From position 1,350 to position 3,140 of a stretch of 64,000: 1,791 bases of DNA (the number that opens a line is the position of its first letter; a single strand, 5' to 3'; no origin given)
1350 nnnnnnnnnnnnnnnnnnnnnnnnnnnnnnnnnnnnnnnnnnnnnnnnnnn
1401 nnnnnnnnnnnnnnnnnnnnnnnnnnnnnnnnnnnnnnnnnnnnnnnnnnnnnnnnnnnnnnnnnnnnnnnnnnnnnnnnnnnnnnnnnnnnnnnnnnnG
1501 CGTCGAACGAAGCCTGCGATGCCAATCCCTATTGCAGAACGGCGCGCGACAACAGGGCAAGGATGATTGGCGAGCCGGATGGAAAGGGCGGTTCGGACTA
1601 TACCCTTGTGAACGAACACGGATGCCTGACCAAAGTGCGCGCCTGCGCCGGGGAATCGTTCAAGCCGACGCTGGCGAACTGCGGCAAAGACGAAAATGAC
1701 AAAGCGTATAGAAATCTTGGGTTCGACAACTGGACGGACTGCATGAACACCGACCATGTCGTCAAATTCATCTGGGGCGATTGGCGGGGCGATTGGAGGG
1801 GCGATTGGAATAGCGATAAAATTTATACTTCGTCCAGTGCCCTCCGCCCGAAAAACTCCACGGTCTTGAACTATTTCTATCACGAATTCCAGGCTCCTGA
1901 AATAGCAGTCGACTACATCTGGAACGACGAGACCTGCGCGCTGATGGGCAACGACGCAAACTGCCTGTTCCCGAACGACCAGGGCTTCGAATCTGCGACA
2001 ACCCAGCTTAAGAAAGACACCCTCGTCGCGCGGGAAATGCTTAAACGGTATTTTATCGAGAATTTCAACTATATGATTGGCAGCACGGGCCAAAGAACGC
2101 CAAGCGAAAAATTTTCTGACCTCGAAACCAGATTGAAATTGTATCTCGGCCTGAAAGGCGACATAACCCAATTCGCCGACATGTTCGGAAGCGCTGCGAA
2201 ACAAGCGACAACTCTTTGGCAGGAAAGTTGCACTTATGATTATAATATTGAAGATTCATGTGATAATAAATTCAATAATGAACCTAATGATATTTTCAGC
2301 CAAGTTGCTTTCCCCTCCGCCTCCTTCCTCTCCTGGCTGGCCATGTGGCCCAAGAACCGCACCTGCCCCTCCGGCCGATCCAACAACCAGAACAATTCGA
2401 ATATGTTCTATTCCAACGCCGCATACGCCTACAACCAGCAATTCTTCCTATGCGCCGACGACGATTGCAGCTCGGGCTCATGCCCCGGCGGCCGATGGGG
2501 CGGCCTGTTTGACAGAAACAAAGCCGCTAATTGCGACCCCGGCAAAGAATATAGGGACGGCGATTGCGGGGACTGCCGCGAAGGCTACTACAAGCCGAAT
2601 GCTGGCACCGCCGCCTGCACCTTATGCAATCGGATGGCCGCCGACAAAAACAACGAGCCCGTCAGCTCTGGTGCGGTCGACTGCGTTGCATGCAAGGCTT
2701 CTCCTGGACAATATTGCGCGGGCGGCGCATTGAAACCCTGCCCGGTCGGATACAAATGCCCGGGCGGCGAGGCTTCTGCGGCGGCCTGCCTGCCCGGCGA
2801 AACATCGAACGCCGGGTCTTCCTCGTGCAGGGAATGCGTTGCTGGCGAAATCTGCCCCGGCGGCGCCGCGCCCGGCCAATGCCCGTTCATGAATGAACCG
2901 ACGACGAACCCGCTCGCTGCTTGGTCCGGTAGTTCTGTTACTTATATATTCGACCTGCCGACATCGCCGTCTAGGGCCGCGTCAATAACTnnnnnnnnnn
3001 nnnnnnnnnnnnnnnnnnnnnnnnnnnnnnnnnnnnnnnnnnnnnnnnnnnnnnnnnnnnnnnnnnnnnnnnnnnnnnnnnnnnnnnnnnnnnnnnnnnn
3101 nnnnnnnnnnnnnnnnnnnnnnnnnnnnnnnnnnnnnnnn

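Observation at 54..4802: Giant secreted protein with eukaryote-like cysteine-rich repeats (CxxC..G.Y) and an N-terminal domain shared with a second secreted protein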

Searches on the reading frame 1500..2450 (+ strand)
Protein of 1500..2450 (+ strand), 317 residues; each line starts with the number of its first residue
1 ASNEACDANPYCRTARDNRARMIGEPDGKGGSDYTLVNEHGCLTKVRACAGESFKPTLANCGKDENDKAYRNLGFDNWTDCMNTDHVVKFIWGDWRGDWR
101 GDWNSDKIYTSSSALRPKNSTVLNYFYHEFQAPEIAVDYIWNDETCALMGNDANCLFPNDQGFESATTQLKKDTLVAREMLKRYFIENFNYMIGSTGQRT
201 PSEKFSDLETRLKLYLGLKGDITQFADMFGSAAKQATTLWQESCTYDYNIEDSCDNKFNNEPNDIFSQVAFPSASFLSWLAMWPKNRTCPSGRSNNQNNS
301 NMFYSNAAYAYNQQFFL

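Call 18: search_protein_families(library=pfam, proteins=[window:1500-2450:+], max_evalue=10)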
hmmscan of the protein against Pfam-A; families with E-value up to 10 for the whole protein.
window:1500-2450:+ (317 aa): 0 families

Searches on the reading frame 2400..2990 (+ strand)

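Call 18: search_protein_families(library=pfam, proteins=[window:2400-2990:+], max_evalue=10)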
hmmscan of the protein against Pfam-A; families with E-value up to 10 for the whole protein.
window:2400-2990:+ (197 aa): 1 family
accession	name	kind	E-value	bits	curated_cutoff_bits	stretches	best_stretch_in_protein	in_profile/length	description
PF07699.19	Ephrin_rec_like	-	0.0015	18.7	23.1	1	53-78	6-33/48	Tyrosine-protein kinase ephrin type A/B receptor-like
